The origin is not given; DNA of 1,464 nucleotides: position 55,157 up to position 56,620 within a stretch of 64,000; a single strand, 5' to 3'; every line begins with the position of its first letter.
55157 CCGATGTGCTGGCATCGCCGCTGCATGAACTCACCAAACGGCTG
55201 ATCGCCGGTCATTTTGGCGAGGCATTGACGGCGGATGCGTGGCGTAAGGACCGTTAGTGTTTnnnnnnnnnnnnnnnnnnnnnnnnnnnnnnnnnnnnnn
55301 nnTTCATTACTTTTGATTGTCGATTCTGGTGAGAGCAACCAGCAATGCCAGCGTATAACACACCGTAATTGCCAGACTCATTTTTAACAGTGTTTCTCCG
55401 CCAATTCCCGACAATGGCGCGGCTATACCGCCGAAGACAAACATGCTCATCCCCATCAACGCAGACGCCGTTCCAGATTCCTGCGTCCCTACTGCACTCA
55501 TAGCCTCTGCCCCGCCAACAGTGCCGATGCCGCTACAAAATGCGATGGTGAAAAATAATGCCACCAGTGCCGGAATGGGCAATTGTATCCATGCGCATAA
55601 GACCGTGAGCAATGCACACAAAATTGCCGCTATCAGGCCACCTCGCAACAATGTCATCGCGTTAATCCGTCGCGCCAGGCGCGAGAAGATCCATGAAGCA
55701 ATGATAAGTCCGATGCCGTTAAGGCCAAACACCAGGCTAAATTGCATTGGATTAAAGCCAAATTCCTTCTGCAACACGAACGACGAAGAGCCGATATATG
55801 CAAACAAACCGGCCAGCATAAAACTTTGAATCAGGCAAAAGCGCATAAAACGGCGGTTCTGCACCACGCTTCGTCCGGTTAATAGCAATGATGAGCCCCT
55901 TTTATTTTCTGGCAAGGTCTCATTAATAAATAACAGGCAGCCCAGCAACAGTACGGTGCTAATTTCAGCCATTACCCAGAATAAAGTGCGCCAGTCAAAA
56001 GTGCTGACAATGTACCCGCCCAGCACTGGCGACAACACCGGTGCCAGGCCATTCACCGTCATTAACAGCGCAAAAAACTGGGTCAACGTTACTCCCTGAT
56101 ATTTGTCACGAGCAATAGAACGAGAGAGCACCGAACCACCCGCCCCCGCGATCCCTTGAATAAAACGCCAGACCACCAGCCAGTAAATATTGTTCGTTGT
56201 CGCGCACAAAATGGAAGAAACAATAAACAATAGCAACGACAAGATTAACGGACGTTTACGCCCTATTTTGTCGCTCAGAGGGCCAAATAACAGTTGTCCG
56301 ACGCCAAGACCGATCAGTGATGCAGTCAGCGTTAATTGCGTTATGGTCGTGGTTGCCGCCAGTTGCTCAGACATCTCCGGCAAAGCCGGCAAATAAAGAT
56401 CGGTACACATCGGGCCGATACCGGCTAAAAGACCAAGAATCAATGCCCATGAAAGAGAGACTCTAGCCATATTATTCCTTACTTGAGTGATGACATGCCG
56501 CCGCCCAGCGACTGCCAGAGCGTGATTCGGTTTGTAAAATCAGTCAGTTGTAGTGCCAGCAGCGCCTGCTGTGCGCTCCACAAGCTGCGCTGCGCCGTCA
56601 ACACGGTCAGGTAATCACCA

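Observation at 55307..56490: MFS drug transporter translationally coupled to the 3' end of a tripartite RND operon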

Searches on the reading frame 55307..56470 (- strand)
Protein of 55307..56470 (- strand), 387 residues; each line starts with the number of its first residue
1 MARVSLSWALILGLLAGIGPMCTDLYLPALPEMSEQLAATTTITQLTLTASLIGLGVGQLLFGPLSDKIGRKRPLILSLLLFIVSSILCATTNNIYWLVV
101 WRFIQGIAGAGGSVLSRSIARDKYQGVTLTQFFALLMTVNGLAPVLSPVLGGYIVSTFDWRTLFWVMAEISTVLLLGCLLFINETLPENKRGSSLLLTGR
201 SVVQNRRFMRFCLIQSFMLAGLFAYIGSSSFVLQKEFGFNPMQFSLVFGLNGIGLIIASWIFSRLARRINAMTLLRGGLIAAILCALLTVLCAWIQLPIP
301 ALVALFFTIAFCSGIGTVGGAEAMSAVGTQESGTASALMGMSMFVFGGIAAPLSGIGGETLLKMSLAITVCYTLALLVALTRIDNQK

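Call 6: search_protein_families(proteins=[window:55307-56470:-], library=ncbifam, max_evalue=1e-10)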
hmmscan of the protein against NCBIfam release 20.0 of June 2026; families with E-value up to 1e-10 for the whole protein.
window:55307-56470:- (387 aa): 32 families (the best 25 are shown)
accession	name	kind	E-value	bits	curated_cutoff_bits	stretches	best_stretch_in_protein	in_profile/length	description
NF053813.1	MFS_TcaB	equivalog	3.7e-94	315.7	475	1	7-382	6-384/396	putative multidrug effflux MFS transporter TcaB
TIGR00710.1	efflux_Bcr_CflA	subfamily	2.2e-83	280.8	200.9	1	7-378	5-380/385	Bcr/CflA family efflux MFS transporter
NF008314.0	PRK11102.1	equivalog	2.5e-67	227.9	303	1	4-382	7-390/396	Bcr/CflA family multidrug efflux MFS transporter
NF008270.1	PRK11043.1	equivalog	1.2e-47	162.9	430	1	10-377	8-376/382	purine nucleoside transporter PunC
NF008654.0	PRK11652.1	equivalog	1.2e-47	162.7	479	1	9-368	11-369/397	multidrug efflux MFS transporter EmrD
NF033134.0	cmlA_floR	equivalog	2e-43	149.3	450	1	20-339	23-342/388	CmlA/FloR family chloramphenicol efflux MFS transporter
NF007782.0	PRK10473.1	subfamily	1e-37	130.1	417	1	18-380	14-375/394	MdtL family multidrug efflux MFS transporter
NF041041.1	FslD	exception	5.3e-32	111.5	500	1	18-379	21-378/396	rhizoferrin import MFS transporter FslD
TIGR00880.1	2_A_01_02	superfamily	9.7e-29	100.3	131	1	51-185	3-141/141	multidrug resistance protein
TIGR00711.1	efflux_EmrB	subfamily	2.2e-21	76.2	230.2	1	29-189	24-184/485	DHA2 family efflux MFS transporter permease subunit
NF012203.0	cmlB1_MFS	exception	1e-20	74.3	900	1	14-358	21-360/407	chloramphenicol efflux MFS transporter CmlB1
NF052292.1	efflux_CraA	equivalog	4.5e-20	72.1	725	1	3-316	11-327/409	chloramphenicol efflux MFS transporter CraA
NF000072.1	MFS_efflux_PexA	equivalog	1.9e-19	70.2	800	1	14-356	23-370/415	phenicol efflux MFS transporter PexA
TIGR00895.1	2A0115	subfamily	2.3e-19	69.6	418.55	1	29-188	39-194/398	aromatic acid/H+ symport family MFS transporter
NF052222.1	UridTportUriT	equivalog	2.6e-19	69.6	600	1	9-190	10-193/463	uridine transporter UriT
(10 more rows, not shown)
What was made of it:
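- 55307..56470 (-): eefD, Bcr/CflA-family (DHA1) MFS exporter (387 aa). Call 6: TIGR00710 scores 280.8 bits against a cut-off of 200.9.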

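Call 19: find_related_loci(query=window:55307-56470:-, collection=genome_contigs, flank=8000)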
Query window:55307-56470:- (387 aa) in genome_contigs; peptide patterns used: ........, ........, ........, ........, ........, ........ (x = any residue, [..] = any of these).
19 stretches matched a pattern; 5 encode a relative of the query (tblastn E <= 1e-3); 5 distinct loci.
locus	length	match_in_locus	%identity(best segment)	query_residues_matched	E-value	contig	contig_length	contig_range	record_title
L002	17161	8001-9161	97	1-387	0e+0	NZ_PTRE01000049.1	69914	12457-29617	Escherichia sp. MOD1-EC7003 MOD1-EC7003_49_length_69914_cov_109, whole genome shotgun sequence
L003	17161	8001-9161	97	1-387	0e+0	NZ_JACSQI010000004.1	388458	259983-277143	Escherichia whittamii strain Sa2BVA5 NODE_4_length_388458_cov_7.964772, whole genome shotgun sequence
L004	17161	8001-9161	96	1-387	0e+0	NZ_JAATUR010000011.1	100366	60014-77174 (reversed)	Escherichia coli strain SCPM-O-B-8794 11length=100366, whole genome shotgun sequence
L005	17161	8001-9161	94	1-387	0e+0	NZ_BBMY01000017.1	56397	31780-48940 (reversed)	Escherichia albertii NBRC 107761 = DSM 17582 strain NBRC 107761, whole genome shotgun sequence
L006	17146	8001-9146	66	1-382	2e-162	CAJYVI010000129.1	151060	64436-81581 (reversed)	MAG: uncultured Pseudocitrobacter sp. isolate SP260_1_metabat2_genome_mining.39 genome assembly, contig: k127_4817, whol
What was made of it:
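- Tried and rejected: Peptide-pattern scan of genome_contigs with EefD: only five loci, four of them Escherichia (call 19).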

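Call 20: find_homologous_proteins(query=window:55307-56470:-, max_evalue=1e-40)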
Query window:55307-56470:- (387 aa): 1957 proteins with E <= 1e-40 among 8000 candidates; the best 120 are listed.
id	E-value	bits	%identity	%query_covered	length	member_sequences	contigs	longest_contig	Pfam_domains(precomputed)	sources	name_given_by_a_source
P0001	1.4e-238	809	99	100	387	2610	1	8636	PF06779.21,PF00083.31,PF07690.22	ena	-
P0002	1.7e-222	757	96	100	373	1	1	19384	PF06779.21,PF00083.31,PF07690.22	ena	-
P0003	2.9e-220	749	96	100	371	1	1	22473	PF00083.31,PF07690.22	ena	-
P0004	7.5e-217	738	94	100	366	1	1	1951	PF00083.31,PF07690.22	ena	-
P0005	6.2e-214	728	91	100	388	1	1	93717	PF07690.22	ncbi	-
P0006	7.3e-214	728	93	100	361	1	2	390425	PF00083.31,PF07690.22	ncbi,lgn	ncbi:multidrug effflux MFS transporter [Escherichia coli]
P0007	9.5e-214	728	93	100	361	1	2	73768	PF00083.31,PF07690.22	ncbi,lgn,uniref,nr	ncbi:multidrug effflux MFS transporter [Escherichia coli]|uniref:multidrug effflux MFS transporter n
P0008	3.2e-213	726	93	100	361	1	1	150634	PF00083.31,PF07690.22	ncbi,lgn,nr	ncbi:multidrug effflux MFS transporter [Escherichia coli]|nr:multidrug effflux MFS transporter [Esch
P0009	1.2e-211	721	94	95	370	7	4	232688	PF06779.21,PF00083.31,PF07690.22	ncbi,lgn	ncbi:multidrug effflux MFS transporter [Escherichia albertii]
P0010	2.8e-211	720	92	100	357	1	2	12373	PF06779.21,PF00083.31,PF07690.22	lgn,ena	-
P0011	2.2e-210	717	91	100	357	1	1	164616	PF00083.31,PF07690.22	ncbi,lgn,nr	ncbi:multidrug effflux MFS transporter [Escherichia coli]|nr:multidrug effflux MFS transporter [Esch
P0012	3.7e-209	713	91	100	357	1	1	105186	PF06779.21,PF00083.31,PF07690.22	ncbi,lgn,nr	ncbi:multidrug effflux MFS transporter [Escherichia coli]|nr:multidrug effflux MFS transporter [Esch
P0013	2.6e-200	684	92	94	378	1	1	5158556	PF00083.31,PF07690.22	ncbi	-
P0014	9.3e-195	665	92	92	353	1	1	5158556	PF00083.31,PF07690.22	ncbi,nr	ncbi:multidrug effflux MFS transporter [Escherichia coli]|nr:multidrug effflux MFS transporter [Esch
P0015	6.4e-193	659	81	98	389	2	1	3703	PF06779.21,PF00083.31,PF07690.22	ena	-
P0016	1.1e-192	658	82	98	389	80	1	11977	PF06779.21,PF00083.31,PF07690.22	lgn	-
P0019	2.3e-179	615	76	98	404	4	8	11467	PF00083.31,PF07690.22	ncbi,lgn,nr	ncbi:TPA: Bcr/CflA family efflux MFS transporter [Escherichia coli]|nr:Bcr/CflA family efflux MFS tr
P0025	2.0e-161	556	70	96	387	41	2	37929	PF06779.21,PF00083.31,PF07690.22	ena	-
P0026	3.8e-161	555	68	100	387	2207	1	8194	PF13347.13,PF06779.21,PF00083.31,PF07690.22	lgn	-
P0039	1.9e-159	549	67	100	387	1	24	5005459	PF13347.13,PF06779.21,PF00083.31,PF07690.22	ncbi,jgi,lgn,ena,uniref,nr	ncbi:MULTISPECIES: multidrug effflux MFS transporter [Kluyvera]|uniref:multidrug effflux MFS transpo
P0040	2.1e-159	549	68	99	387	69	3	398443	PF06779.21,PF00083.31,PF07690.22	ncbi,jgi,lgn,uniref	ncbi:multidrug effflux MFS transporter [Raoultella terrigena]|jgi:DHA1 family bicyclomycin/chloramph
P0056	7.2e-159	547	68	100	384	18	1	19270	PF06779.21,PF00083.31,PF07690.22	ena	-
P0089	3.4e-158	545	68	100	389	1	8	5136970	PF13347.13,PF06779.21,PF00083.31,PF07690.22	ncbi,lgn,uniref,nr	ncbi:multidrug effflux MFS transporter [Klebsiella quasipneumoniae subsp. similipneumoniae]|uniref:m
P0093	3.9e-158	545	68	100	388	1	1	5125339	PF06779.21,PF00083.31,PF07690.22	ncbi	ncbi:multidrug effflux MFS transporter [Klebsiella pneumoniae]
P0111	7.0e-158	544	67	99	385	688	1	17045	PF06779.21,PF00083.31,PF07690.22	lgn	-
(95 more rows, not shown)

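Call 22: find_encoding_contigs(protein=P0093, flank=8000, max_places=2)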
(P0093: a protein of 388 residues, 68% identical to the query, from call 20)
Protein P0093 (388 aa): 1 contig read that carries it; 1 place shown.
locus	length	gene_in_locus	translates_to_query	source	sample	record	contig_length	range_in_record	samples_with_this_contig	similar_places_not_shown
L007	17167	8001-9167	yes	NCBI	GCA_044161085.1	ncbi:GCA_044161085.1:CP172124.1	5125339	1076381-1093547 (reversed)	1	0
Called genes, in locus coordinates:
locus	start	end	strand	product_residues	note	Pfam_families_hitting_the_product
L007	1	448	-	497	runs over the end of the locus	PF06609:TRI12, PF07690:MFS_1, PF00083:Sugar_tr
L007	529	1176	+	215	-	PF00440:TetR_N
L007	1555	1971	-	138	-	PF00583:Acetyltransf_1, PF13673:Acetyltransf_10, PF13508:Acetyltransf_7, PF08445:FR47 (weak)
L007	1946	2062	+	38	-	-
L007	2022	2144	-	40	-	-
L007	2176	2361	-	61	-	-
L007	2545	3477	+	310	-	PF25917:BSH_RND, PF25876:HH_MFP_RND, PF25944:Beta-barrel_RND, PF25967:RND-MFP_C, PF25989:YknX_C (weak)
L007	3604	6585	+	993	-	PF00873:ACR_tran, PF02355:SecD_SecF_C (faint)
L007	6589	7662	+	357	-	PF02321:OEP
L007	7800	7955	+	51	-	PF02321:OEP (weak)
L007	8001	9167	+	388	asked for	PF00083:Sugar_tr, PF07690:MFS_1, PF06779:MFS_4 (faint)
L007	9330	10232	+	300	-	PF13580:SIS_2 (weak), PF22198:GKRP_SIS_2, PF22645:GKRP_SIS_N, PF01380:SIS (weak), PF20741:GKRP-like_C (faint)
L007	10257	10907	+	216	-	PF00367:PTS_EIIB, PF02378:PTS_EIIC (weak)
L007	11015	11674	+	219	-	PF02378:PTS_EIIC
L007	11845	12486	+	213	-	PF00892:EamA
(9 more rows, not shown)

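Call 23: find_encoding_contigs(protein=P0039, flank=8000, max_places=2)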
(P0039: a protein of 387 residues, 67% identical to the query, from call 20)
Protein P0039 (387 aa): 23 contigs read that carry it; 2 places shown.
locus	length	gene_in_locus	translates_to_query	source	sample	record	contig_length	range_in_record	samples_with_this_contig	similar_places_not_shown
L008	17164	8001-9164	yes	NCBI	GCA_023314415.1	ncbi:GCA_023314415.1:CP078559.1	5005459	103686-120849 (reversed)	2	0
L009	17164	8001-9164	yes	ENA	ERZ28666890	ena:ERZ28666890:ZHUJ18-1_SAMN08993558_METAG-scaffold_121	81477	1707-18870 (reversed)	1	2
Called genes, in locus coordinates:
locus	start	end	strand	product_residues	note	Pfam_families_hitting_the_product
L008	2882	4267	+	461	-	PF00232:Glyco_hydro_1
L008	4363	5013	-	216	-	PF00440:TetR_N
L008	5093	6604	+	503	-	PF06609:TRI12 (weak), PF07690:MFS_1, PF00083:Sugar_tr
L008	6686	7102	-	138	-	PF00583:Acetyltransf_1, PF13673:Acetyltransf_10 (weak), PF13508:Acetyltransf_7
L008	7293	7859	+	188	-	PF00440:TetR_N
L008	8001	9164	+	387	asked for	PF00083:Sugar_tr, PF07690:MFS_1, PF06779:MFS_4, PF13347:MFS_2 (weak)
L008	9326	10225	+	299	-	PF13580:SIS_2 (weak), PF22198:GKRP_SIS_2, PF22645:GKRP_SIS_N, PF01380:SIS (weak), PF20741:GKRP-like_C (faint)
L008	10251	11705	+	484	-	PF00367:PTS_EIIB, PF02378:PTS_EIIC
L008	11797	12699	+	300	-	PF00892:EamA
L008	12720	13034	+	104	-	PF27428:YicS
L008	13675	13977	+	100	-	PF02255:PTS_IIA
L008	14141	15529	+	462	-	PF02264:LamB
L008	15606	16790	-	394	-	PF07690:MFS_1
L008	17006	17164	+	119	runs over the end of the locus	PF06296:RelE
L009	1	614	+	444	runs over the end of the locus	PF02264:LamB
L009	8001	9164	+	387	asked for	PF00083:Sugar_tr, PF07690:MFS_1, PF06779:MFS_4, PF13347:MFS_2 (weak)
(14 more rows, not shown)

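Call 24: find_encoding_contigs(protein=P0040, flank=8000, max_places=2)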
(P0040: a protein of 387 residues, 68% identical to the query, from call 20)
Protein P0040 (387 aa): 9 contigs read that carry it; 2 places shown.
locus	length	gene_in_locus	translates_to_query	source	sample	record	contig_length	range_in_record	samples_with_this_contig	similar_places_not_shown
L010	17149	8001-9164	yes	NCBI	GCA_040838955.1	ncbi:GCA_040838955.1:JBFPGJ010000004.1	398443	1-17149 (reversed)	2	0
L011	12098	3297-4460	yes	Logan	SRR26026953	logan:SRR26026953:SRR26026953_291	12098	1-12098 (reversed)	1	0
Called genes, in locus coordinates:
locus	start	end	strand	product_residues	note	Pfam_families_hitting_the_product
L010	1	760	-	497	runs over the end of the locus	PF06609:TRI12, PF07690:MFS_1, PF00083:Sugar_tr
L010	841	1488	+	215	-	PF00440:TetR_N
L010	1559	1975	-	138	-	PF00583:Acetyltransf_1, PF13508:Acetyltransf_7, PF13673:Acetyltransf_10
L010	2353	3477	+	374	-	PF25917:BSH_RND, PF25973:BSH_CzcB (faint), PF25876:HH_MFP_RND, PF25944:Beta-barrel_RND, PF25967:RND-MFP_C, PF25989:YknX_C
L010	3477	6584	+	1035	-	PF00873:ACR_tran, PF02355:SecD_SecF_C (faint)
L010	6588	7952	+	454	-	PF02321:OEP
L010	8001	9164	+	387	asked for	PF00083:Sugar_tr, PF07690:MFS_1, PF06779:MFS_4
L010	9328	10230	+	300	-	PF13580:SIS_2 (weak), PF22198:GKRP_SIS_2, PF22645:GKRP_SIS_N, PF01380:SIS (weak), PF20741:GKRP-like_C (faint)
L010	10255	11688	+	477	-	PF00367:PTS_EIIB, PF02378:PTS_EIIC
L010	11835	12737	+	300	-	PF00892:EamA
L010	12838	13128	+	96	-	PF27428:YicS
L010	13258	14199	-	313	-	PF00356:LacI, PF13377:Peripla_BP_3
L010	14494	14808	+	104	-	PF02302:PTS_IIB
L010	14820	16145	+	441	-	PF02378:PTS_EIIC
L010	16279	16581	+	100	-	PF02255:PTS_IIA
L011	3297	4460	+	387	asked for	PF00083:Sugar_tr, PF07690:MFS_1, PF06779:MFS_4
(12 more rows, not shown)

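Call 25: find_encoding_contigs(protein=P0016, flank=8000, max_places=2)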
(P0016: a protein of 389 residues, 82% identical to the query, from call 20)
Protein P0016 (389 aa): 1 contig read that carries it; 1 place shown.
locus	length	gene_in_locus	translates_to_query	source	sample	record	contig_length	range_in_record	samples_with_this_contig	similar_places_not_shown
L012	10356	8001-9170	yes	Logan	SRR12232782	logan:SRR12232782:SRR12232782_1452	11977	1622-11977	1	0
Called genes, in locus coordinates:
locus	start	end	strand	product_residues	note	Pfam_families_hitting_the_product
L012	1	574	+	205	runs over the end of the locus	PF01497:Peripla_BP_2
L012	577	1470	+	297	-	PF01418:HTH_6, PF01380:SIS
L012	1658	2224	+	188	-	PF00440:TetR_N, PF13977:TetR_C_6 (weak), PF17940:TetR_C_31 (weak)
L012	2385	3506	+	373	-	PF25917:BSH_RND, PF25973:BSH_CzcB (faint), PF25876:HH_MFP_RND, PF25954:Beta-barrel_RND_2 (faint), PF25944:Beta-barrel_RND, PF25967:RND-MFP_C, PF25989:YknX_C (weak)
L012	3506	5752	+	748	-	PF00873:ACR_tran, PF03176:MMPL (weak)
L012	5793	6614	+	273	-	PF00873:ACR_tran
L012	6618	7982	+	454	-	PF02321:OEP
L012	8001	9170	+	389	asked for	PF00083:Sugar_tr, PF07690:MFS_1, PF06779:MFS_4 (weak)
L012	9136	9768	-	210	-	PF01810:LysE, PF03741:TerC (faint)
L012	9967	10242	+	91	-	PF07338:YdgH_BhsA-like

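Call 26: find_encoding_contigs(protein=P0019, flank=8000, max_places=2)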
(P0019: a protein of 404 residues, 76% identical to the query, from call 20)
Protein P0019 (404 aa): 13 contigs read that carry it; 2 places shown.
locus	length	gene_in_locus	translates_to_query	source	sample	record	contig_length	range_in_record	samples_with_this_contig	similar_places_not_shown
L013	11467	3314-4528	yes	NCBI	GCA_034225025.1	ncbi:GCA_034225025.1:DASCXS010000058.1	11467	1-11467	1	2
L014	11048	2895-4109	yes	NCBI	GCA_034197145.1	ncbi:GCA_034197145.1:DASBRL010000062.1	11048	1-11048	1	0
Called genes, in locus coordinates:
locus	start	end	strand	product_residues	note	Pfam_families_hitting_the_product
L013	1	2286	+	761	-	PF01526:DDE_Tnp_Tn3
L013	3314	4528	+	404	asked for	PF00083:Sugar_tr, PF07690:MFS_1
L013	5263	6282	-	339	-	PF00044:Gp_dh_N, PF02800:Gp_dh_C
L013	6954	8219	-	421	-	PF01490:Aa_trans (weak), PF03222:Trp_Tyr_perm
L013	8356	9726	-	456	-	PF01212:Beta_elim_lyase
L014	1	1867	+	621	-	PF01526:DDE_Tnp_Tn3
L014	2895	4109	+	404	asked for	PF00083:Sugar_tr, PF07690:MFS_1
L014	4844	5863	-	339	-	PF00044:Gp_dh_N, PF02800:Gp_dh_C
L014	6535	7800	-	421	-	PF01490:Aa_trans (weak), PF03222:Trp_Tyr_perm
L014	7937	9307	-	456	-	PF01212:Beta_elim_lyase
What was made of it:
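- eefD-like genes occur alone, beside a Tn3-family transposase (call 26) or directly after eefR in Kluyvera (call 23).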

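Call 27: find_encoding_contigs(protein=P0025, flank=8000, max_places=2)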
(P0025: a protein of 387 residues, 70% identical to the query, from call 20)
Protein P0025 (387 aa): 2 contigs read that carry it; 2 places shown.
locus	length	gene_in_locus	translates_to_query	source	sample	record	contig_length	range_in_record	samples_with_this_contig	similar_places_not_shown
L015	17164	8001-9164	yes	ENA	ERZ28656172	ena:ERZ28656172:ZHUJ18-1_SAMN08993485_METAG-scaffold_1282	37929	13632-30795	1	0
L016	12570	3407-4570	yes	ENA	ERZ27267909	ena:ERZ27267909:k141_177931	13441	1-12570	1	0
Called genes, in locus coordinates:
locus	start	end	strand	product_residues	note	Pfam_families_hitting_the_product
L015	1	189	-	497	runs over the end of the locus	PF06609:TRI12, PF07690:MFS_1, PF00083:Sugar_tr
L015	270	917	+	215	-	PF00440:TetR_N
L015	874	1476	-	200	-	-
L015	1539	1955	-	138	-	PF00583:Acetyltransf_1, PF13673:Acetyltransf_10, PF13508:Acetyltransf_7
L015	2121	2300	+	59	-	-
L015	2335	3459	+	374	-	PF25919:BSH_CusB (faint), PF25917:BSH_RND, PF25876:HH_MFP_RND, PF25944:Beta-barrel_RND, PF25967:RND-MFP_C, PF25989:YknX_C (weak)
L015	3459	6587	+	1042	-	PF00873:ACR_tran, PF02355:SecD_SecF_C (faint)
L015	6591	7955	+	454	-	PF02321:OEP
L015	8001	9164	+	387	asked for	PF00083:Sugar_tr, PF07690:MFS_1, PF06779:MFS_4 (weak)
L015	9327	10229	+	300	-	PF13580:SIS_2 (weak), PF22198:GKRP_SIS_2, PF22645:GKRP_SIS_N, PF01380:SIS (faint), PF20741:GKRP-like_C (faint)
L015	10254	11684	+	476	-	PF00367:PTS_EIIB, PF02378:PTS_EIIC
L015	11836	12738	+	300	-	PF00892:EamA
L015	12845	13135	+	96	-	PF27428:YicS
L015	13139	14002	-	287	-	PF03446:NAD_binding_2, PF09130:DUF1932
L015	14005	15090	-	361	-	PF04303:PrpF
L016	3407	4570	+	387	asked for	PF00083:Sugar_tr, PF07690:MFS_1, PF06779:MFS_4 (weak)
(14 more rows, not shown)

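Call 28: find_encoding_contigs(protein=P0089, flank=8000, max_places=2)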
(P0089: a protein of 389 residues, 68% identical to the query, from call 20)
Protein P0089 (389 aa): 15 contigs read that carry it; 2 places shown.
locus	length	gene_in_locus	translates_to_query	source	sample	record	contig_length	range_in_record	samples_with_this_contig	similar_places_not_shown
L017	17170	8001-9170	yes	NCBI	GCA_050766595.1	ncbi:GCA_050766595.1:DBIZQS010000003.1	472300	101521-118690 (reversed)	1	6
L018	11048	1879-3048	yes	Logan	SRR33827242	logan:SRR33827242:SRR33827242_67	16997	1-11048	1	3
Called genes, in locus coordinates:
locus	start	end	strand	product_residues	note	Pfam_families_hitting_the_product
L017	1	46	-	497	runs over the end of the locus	PF06609:TRI12, PF07690:MFS_1, PF00083:Sugar_tr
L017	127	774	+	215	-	PF00440:TetR_N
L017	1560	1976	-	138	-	PF00583:Acetyltransf_1, PF13673:Acetyltransf_10, PF13508:Acetyltransf_7, PF08445:FR47 (weak)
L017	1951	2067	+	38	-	-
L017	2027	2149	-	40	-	-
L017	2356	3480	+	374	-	PF25919:BSH_CusB (faint), PF25917:BSH_RND, PF25876:HH_MFP_RND, PF25944:Beta-barrel_RND, PF25967:RND-MFP_C, PF25989:YknX_C (weak)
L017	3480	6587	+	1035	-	PF00873:ACR_tran, PF02355:SecD_SecF_C (faint)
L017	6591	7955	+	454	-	PF02321:OEP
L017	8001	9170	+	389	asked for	PF00083:Sugar_tr, PF07690:MFS_1, PF06779:MFS_4, PF13347:MFS_2 (weak)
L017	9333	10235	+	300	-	PF13580:SIS_2 (weak), PF22198:GKRP_SIS_2, PF22645:GKRP_SIS_N, PF01380:SIS (faint), PF20741:GKRP-like_C (faint)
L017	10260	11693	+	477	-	PF00367:PTS_EIIB, PF02378:PTS_EIIC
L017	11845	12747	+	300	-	PF00892:EamA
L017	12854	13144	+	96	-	PF27428:YicS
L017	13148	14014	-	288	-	PF03446:NAD_binding_2, PF09130:DUF1932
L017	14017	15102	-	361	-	PF04303:PrpF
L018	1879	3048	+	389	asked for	PF00083:Sugar_tr, PF07690:MFS_1, PF06779:MFS_4, PF13347:MFS_2 (weak)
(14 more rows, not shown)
